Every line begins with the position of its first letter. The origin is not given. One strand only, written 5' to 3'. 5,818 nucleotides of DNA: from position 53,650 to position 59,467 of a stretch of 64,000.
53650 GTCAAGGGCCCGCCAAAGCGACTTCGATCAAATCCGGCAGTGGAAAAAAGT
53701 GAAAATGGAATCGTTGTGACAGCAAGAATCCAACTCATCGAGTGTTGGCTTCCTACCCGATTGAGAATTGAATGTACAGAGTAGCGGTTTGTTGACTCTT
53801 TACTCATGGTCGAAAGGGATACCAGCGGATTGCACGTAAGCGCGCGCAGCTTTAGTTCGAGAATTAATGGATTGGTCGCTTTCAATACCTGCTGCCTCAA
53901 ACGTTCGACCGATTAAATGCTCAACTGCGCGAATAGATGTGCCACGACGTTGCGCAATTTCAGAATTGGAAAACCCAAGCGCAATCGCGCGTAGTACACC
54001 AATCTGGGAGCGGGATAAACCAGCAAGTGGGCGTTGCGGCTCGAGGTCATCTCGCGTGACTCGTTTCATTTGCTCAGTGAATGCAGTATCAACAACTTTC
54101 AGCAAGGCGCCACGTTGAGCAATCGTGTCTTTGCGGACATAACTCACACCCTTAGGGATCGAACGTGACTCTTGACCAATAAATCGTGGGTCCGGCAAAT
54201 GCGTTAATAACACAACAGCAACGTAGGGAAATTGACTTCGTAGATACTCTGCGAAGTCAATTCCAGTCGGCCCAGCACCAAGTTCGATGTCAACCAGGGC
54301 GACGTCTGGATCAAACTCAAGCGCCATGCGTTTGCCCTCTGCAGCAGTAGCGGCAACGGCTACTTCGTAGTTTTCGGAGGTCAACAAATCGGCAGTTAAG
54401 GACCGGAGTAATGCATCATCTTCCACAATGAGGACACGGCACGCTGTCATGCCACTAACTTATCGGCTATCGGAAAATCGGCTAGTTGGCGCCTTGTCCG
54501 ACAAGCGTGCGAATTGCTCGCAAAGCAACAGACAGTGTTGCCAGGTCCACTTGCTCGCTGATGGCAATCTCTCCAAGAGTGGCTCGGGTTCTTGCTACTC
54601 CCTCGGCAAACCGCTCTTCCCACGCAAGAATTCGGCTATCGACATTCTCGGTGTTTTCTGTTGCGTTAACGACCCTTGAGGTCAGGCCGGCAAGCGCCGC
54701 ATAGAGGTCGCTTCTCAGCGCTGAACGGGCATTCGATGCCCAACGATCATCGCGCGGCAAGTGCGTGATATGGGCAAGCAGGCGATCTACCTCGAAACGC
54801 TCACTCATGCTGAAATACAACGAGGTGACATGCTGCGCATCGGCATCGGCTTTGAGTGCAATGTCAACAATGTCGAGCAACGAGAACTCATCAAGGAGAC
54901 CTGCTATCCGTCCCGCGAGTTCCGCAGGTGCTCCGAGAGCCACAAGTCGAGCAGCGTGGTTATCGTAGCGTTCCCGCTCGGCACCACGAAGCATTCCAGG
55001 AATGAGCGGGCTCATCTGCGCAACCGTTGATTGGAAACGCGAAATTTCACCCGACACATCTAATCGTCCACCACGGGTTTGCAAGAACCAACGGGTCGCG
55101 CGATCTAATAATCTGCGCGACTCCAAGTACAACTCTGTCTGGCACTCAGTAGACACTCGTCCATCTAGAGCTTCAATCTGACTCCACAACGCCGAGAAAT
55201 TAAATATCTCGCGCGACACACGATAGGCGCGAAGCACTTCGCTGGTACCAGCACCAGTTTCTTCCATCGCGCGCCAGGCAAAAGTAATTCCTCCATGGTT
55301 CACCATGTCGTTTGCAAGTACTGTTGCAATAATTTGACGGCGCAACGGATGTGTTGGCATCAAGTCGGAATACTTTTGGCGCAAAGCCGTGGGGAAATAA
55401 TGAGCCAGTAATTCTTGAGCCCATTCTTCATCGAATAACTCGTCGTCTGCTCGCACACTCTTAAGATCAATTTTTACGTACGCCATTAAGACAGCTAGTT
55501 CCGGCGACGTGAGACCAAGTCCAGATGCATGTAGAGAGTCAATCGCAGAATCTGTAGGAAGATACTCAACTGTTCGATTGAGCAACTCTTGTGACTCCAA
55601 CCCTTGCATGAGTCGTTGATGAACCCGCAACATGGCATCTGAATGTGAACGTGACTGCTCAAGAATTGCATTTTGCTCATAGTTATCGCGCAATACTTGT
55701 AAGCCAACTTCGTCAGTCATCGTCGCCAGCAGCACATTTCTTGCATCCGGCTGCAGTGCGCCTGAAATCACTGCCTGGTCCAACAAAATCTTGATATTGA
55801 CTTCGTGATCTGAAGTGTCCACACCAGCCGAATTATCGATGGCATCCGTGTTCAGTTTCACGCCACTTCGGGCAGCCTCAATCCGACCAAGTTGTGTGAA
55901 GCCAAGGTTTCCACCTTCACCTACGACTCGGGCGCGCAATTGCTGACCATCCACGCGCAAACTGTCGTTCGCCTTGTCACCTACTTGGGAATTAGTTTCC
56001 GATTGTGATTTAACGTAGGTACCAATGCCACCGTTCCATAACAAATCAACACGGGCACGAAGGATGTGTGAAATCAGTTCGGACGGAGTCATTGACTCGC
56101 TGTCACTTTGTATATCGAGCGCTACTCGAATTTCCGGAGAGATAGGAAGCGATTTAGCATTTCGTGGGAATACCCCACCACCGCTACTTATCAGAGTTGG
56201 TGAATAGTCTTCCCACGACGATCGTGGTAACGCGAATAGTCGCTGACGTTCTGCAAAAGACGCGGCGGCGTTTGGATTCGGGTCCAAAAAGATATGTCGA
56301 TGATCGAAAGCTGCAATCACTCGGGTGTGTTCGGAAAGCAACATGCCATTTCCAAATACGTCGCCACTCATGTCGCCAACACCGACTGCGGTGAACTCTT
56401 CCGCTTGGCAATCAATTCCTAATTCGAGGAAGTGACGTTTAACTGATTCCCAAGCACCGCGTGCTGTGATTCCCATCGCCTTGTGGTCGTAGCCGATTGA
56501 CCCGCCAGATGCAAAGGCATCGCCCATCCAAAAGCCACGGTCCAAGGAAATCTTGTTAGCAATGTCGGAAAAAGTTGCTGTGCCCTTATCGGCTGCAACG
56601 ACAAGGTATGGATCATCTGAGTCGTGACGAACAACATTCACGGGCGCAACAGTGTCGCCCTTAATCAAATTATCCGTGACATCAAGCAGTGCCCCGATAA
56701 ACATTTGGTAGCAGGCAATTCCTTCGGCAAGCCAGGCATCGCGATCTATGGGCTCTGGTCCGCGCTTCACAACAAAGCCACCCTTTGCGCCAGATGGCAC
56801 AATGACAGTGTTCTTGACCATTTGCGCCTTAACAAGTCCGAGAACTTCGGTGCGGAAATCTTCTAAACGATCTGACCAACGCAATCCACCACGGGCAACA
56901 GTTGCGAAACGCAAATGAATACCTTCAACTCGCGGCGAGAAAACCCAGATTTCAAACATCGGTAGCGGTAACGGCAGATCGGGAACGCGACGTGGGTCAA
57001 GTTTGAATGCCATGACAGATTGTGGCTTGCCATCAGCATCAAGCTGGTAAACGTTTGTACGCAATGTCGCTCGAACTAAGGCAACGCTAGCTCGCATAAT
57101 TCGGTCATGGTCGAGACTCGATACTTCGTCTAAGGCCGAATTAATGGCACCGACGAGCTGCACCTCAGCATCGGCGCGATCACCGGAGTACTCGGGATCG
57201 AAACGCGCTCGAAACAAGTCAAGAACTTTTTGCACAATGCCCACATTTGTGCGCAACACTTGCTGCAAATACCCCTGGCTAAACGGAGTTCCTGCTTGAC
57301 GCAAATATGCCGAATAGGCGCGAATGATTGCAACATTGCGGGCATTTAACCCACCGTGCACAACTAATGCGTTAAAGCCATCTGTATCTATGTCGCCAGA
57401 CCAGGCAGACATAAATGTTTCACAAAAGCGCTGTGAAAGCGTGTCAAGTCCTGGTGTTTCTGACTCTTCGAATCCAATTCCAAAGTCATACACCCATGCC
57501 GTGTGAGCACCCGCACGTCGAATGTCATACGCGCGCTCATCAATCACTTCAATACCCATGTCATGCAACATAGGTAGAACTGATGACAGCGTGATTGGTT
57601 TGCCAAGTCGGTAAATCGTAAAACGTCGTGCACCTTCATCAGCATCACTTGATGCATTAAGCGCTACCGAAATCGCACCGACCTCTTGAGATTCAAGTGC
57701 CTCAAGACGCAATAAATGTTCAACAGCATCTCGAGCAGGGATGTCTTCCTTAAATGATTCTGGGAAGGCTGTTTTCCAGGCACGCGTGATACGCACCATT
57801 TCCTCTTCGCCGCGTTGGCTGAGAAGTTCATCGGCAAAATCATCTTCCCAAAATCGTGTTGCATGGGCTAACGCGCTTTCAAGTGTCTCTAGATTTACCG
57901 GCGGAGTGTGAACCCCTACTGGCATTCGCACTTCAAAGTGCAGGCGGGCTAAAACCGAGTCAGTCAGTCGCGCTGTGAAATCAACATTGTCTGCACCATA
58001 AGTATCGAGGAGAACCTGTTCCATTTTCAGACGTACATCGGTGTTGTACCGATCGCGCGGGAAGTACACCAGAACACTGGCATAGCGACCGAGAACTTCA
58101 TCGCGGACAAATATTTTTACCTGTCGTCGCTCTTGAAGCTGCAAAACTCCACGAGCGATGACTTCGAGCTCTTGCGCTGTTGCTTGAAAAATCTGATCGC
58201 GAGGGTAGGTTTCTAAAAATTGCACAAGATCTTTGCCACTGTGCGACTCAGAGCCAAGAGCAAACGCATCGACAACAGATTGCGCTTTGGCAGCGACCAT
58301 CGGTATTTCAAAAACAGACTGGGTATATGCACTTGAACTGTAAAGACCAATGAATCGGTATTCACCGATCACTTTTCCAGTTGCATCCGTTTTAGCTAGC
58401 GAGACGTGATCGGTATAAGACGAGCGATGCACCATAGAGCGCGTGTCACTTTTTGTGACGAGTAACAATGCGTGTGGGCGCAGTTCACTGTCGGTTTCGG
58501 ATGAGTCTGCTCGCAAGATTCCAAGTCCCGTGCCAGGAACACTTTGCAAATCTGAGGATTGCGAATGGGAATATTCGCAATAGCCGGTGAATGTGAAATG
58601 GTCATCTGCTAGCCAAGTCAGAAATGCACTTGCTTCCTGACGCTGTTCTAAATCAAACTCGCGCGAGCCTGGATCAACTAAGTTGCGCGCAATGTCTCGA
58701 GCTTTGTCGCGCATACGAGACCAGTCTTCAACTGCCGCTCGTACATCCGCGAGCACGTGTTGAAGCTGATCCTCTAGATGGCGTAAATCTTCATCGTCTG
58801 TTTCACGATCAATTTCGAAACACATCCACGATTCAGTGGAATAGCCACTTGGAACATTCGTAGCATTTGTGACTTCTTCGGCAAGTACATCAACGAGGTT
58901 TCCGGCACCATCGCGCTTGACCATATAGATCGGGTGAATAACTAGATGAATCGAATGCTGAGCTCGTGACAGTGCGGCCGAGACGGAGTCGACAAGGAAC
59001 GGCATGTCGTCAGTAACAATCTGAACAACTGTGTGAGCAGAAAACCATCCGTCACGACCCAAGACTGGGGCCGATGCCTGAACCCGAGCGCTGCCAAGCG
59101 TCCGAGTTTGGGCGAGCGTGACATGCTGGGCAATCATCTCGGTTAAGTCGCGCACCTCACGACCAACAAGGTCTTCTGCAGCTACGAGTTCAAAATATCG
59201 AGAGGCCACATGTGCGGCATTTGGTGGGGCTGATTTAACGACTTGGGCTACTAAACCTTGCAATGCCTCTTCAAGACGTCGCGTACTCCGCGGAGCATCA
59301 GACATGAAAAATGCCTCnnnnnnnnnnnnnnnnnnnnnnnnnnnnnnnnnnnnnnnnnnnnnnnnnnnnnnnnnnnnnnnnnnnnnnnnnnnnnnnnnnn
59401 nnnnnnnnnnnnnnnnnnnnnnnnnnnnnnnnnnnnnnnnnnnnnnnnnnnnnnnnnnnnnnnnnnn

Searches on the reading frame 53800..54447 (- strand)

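Call 27: search_protein_families(library=pfam, proteins=[window:53800-54447:-], max_evalue=0.00001)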
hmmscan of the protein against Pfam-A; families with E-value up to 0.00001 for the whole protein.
window:53800-54447:- (215 aa): 1 family
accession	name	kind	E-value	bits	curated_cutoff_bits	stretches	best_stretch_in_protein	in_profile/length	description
PF00072.30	Response_reg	-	1.4e-12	48.2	30.2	1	5-83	1-78/111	Response regulator receiver domain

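Call 48: search_protein_families(library=ncbifam, proteins=[window:53800-54447:-], max_evalue=0.001)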
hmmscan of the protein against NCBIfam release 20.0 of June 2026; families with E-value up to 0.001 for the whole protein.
window:53800-54447:- (215 aa): 42 families (the best 25 are shown)
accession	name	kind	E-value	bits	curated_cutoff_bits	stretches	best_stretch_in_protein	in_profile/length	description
NF052445.1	RespRegMctR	equivalog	1.2e-10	41.1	300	1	4-176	3-177/205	two-component system response regulator MctR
NF047785.1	respo_reg_MadR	equivalog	2.2e-10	40.2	300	1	4-168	2-173/209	MadR family response regulator transcription factor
NF009973.0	PRK13435.1-4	equivalog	4.5e-10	39.7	158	1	2-82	8-88/154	response regulator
NF009972.0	PRK13435.1-3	subfamily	6e-10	39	119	1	4-86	18-98/146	response regulator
NF006623.1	PRK09191.1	subfamily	1.3e-09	38.2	240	1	2-87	137-222/258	PhyR family response regulator anti-anti-sigma factor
NF009971.0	PRK13435.1-2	subfamily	1.9e-09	37.5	151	1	4-78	2-78/141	response regulator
NF009974.0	PRK13435.1-6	equivalog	5.2e-09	35.9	171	1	2-80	5-84/155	response regulator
TIGR02154.1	PhoB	equivalog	9.9e-08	31.6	296.2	1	3-81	3-82/226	phosphate regulon transcriptional regulator PhoB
NF033791.1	ActR_PrrA_rreg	equivalog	2e-07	31.2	250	1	5-82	4-80/173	ActR/PrrA/RegA family redox response regulator transcription factor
NF040749.1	tetrathio_RR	equivalog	4.3e-07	29.8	290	1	6-184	3-174/191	tetrathionate respiration response regulator TtrR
NF007935.0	PRK10651.1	equivalog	8.8e-07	28.3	250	1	2-81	6-86/216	two-component system response regulator NarL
NF041733.1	resp_reg_CseB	equivalog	2.3e-06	27.2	350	1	4-81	2-77/228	two-component system response regulator CseB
NF007708.0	PRK10403.1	equivalog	2.3e-06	27.2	343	1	2-82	6-87/215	nitrate/nitrite response regulator protein NarP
NF006900.1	PRK09390.1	equivalog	2.5e-06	27.2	255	1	4-176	6-175/203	response regulator FixJ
NF001965.0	PRK00742.1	subfamily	3.6e-06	26.4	293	1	3-82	4-83/357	chemotaxis-specific protein-glutamate methyltransferase CheB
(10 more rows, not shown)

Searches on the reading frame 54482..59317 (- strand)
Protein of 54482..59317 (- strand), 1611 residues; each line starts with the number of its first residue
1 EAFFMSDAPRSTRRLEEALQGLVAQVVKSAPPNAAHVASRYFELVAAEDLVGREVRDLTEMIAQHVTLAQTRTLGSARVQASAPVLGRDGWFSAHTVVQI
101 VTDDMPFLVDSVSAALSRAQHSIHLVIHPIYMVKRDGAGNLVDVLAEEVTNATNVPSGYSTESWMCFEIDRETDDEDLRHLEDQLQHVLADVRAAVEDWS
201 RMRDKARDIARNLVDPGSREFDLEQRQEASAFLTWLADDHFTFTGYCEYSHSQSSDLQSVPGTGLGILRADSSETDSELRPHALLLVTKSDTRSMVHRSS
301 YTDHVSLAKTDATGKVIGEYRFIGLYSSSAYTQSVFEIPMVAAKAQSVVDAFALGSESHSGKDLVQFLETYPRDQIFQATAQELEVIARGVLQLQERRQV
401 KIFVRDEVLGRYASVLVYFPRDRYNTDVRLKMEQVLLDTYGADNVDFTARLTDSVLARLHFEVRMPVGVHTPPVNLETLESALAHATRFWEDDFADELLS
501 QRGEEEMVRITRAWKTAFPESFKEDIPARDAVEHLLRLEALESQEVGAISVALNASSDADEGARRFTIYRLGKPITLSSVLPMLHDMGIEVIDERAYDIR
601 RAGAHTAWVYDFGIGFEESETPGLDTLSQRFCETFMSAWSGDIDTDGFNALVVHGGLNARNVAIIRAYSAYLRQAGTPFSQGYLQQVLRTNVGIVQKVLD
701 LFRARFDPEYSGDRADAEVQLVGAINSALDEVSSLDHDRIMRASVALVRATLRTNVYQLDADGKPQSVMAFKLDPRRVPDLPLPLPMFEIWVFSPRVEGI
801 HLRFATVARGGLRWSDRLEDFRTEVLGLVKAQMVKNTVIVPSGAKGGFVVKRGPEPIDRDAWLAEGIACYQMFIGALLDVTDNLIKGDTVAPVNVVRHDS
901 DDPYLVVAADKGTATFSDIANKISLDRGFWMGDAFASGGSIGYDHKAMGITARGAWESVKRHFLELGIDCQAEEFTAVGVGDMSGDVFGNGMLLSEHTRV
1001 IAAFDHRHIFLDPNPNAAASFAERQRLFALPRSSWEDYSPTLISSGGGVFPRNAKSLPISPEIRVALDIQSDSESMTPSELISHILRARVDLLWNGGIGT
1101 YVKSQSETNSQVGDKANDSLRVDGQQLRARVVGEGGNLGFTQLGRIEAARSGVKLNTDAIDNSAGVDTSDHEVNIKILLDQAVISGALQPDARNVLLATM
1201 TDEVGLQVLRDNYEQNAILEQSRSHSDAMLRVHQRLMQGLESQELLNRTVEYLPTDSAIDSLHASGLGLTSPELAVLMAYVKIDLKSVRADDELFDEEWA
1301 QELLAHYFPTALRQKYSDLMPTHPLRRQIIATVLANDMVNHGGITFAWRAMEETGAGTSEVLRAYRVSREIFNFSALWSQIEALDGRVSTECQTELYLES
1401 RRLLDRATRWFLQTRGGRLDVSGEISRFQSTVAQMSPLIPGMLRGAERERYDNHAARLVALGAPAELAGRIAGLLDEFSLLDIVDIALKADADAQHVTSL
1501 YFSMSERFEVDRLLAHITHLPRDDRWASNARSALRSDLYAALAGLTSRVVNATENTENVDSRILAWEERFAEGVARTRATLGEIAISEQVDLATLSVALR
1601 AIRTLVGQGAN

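Call 27: search_protein_families(library=pfam, proteins=[window:54482-59317:-], max_evalue=0.00001)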
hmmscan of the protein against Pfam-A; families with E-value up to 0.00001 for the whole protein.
window:54482-59317:- (1611 aa): 8 families
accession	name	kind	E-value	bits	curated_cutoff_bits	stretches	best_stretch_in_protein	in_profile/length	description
PF05088.18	Bac_GDH_CD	-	2.6e-258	857.9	22.8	1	725-1220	2-495/497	Bacterial NAD-glutamate dehydrogenase, catalytic domain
PF21074.2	GDH_C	-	4.8e-117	391.4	26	1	1266-1603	1-338/339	Glutamate dehydrogenase, C-terminal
PF21075.3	GDH_ACT1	-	8.2e-44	149.3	23.7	1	38-185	2-144/144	Glutamate dehydrogenase, ACT1 domain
PF21076.3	GDH_ACT2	-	5e-27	94.8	22.8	1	401-491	1-90/90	Glutamate dehydrogenase, ACT2 domain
PF21078.2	GDH_HM3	-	8.3e-24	83.9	24.6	1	644-708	2-66/66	Glutamate dehydrogenase, helical motif 3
PF21077.3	GDH_ACT3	-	1.7e-21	76.1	22.2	1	550-621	3-74/80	Glutamate dehydrogenase, ACT3 domain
PF21073.2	GDH_HM1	-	1e-17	64.2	21.2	1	338-397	1-60/60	Glutamate dehydrogenase, helical motif 1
PF21079.2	GDH_HM2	-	7.9e-09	35.8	21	1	498-541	2-45/45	Glutamate dehydrogenase, helical motif 2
